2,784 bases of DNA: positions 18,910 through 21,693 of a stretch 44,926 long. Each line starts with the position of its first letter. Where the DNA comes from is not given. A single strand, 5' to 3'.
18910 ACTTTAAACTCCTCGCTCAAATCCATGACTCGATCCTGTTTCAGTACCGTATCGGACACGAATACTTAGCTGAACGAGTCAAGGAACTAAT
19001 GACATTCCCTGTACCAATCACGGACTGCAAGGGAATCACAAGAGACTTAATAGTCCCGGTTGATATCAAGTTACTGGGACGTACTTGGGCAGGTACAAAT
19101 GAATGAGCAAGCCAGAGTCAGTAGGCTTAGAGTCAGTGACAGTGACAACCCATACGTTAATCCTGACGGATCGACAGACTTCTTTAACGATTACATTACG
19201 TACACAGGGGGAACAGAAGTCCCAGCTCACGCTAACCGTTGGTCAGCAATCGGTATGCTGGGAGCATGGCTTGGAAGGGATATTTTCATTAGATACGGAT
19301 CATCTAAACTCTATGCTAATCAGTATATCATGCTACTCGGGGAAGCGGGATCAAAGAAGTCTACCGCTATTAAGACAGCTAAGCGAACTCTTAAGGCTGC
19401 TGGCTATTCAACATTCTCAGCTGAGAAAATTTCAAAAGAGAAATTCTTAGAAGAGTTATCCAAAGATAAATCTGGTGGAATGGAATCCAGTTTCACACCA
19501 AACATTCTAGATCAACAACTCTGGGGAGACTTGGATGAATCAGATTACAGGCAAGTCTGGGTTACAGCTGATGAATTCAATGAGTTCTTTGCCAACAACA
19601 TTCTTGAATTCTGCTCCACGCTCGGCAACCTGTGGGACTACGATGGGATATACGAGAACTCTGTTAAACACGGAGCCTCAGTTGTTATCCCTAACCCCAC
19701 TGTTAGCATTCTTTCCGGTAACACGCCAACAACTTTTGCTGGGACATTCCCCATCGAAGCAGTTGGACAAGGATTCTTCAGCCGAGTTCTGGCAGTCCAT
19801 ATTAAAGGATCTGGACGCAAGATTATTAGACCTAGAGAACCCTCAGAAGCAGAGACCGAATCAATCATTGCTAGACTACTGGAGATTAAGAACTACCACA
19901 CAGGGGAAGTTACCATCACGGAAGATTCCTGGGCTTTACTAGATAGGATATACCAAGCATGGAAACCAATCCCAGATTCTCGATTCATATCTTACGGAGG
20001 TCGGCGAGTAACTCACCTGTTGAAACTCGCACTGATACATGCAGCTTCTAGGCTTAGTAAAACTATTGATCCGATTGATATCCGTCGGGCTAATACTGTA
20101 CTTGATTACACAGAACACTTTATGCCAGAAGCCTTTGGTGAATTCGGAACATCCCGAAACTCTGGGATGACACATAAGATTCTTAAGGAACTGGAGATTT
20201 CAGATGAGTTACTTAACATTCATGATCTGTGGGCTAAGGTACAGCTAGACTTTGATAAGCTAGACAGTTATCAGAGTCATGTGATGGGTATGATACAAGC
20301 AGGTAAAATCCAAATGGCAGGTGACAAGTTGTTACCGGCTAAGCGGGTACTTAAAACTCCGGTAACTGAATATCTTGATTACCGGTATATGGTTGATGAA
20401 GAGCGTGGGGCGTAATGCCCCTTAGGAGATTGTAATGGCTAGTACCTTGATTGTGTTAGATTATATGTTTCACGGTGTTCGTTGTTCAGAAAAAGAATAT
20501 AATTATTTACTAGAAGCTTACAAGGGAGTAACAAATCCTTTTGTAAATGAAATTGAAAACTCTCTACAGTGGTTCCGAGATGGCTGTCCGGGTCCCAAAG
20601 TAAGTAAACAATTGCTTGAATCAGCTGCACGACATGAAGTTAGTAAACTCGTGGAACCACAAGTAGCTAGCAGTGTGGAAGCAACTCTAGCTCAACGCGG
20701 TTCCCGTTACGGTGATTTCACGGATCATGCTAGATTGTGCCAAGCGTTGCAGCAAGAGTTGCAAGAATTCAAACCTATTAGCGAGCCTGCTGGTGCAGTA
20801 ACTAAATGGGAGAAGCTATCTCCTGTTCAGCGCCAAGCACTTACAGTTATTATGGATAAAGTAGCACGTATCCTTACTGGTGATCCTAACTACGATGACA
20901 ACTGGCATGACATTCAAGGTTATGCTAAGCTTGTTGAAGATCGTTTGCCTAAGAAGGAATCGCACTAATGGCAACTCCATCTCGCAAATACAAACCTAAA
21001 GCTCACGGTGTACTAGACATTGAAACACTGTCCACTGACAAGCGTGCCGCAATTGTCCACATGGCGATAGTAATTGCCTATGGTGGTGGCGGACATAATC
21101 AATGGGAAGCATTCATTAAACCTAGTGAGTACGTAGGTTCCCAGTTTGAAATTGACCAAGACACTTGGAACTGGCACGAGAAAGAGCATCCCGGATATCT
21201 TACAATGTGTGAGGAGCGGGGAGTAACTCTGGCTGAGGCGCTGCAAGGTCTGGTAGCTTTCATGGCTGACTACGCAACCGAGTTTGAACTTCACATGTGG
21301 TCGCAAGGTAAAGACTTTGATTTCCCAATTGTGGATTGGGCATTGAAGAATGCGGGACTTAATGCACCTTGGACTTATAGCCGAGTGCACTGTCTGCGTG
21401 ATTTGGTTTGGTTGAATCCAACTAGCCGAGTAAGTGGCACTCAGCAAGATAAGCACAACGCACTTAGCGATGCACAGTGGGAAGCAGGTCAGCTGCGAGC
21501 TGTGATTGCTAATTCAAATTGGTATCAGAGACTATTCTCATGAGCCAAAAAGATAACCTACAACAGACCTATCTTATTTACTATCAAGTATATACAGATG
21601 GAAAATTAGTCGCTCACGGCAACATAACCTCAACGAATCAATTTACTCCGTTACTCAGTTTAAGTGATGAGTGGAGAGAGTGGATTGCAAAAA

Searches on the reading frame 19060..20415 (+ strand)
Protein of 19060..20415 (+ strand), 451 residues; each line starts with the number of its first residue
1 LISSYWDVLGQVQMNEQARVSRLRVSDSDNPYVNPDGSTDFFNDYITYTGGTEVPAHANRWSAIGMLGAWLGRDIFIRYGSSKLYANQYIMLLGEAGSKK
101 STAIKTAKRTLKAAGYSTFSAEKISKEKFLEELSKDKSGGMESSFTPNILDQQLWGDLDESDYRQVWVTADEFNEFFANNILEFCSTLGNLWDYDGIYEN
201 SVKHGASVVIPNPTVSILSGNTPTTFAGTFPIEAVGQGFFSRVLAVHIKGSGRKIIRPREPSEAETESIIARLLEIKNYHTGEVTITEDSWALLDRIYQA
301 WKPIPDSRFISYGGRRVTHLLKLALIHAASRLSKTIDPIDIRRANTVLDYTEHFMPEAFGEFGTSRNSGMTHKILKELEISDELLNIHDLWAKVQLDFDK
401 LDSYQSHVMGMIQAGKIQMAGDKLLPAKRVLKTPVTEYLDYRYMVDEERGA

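Call 11: search_protein_families(library=pfam, proteins=[window:19060-20415:+], max_evalue=0.01)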
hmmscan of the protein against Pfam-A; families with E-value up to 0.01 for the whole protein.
window:19060-20415:+ (451 aa): 1 family
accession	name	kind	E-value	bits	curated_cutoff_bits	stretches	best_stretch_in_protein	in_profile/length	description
PF13148.11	DUF3987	-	1.3e-12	48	27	1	151-350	132-353/364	Protein of unknown function (DUF3987)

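Call 57: search_protein_families(library=phrogs, proteins=[window:19060-20415:+], max_evalue=0.001)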
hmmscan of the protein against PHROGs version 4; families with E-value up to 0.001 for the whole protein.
window:19060-20415:+ (451 aa): 4 families
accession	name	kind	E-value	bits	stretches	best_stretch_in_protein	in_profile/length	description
phrog_14296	-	DNA, RNA and nucleotide metabolism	4.1e-72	244.4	1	39-419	2-377/417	DNA primase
phrog_5311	-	DNA, RNA and nucleotide metabolism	8.2e-10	38.5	1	42-420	267-665/692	helicase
phrog_3022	-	DNA, RNA and nucleotide metabolism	3.2e-08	33.4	0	207-330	522-655/788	DNA primase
phrog_10514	-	DNA, RNA and nucleotide metabolism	0.00053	19.3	0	40-133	342-440/750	DNA primase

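Call 58: search_solved_structures(query=window:19060-20415:+, max_evalue=1)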
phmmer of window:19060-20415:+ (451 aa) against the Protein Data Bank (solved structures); distinct sequences matched with E-value up to 1: 0.

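Call 73: search_protein_families(library=ncbifam, proteins=[window:19060-20415:+], max_evalue=0.1)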
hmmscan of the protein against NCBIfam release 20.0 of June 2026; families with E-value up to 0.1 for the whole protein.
window:19060-20415:+ (451 aa): 0 families

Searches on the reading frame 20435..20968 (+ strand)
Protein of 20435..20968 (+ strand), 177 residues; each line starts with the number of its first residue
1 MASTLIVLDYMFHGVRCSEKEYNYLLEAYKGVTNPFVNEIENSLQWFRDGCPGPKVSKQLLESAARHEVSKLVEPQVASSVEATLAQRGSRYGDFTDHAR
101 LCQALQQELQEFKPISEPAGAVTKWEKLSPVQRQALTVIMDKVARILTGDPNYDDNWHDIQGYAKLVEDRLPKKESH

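Call 57: search_protein_families(library=phrogs, proteins=[window:20435-20968:+], max_evalue=0.001)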
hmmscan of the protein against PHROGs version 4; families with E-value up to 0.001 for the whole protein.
window:20435-20968:+ (177 aa): 4 families
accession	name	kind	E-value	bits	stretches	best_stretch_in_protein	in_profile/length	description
phrog_16943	-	unknown function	2.8e-33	116.2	1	80-174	3-87/166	-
phrog_17775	-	unknown function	1.1e-20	75.3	1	75-170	72-157/163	-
phrog_474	-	other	1.3e-16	62.3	1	82-174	138-214/274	phosphofructokinase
phrog_37386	-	unknown function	3.3e-14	54.3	1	69-167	82-170/179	-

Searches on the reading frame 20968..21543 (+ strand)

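Call 57: search_protein_families(library=phrogs, proteins=[window:20968-21543:+], max_evalue=0.001)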
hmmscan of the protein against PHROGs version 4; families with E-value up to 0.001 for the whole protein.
window:20968-21543:+ (191 aa): 6 families
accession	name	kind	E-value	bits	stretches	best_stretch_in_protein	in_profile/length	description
phrog_255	-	DNA, RNA and nucleotide metabolism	3.6e-26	93.1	1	5-178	174-357/436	exonuclease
phrog_14078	-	unknown function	6.3e-13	49.8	1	9-187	79-256/264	-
phrog_20376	-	DNA, RNA and nucleotide metabolism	9.1e-10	38.8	1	12-180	348-520/530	exonuclease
phrog_2082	-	DNA, RNA and nucleotide metabolism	1.1e-08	34.8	1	10-180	639-813/823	exonuclease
phrog_8783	-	unknown function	1.7e-06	28.8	1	86-177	5-101/114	-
phrog_192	-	DNA, RNA and nucleotide metabolism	3.4e-06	27.6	1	8-182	103-273/397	DNA polymerase exonuclease subunit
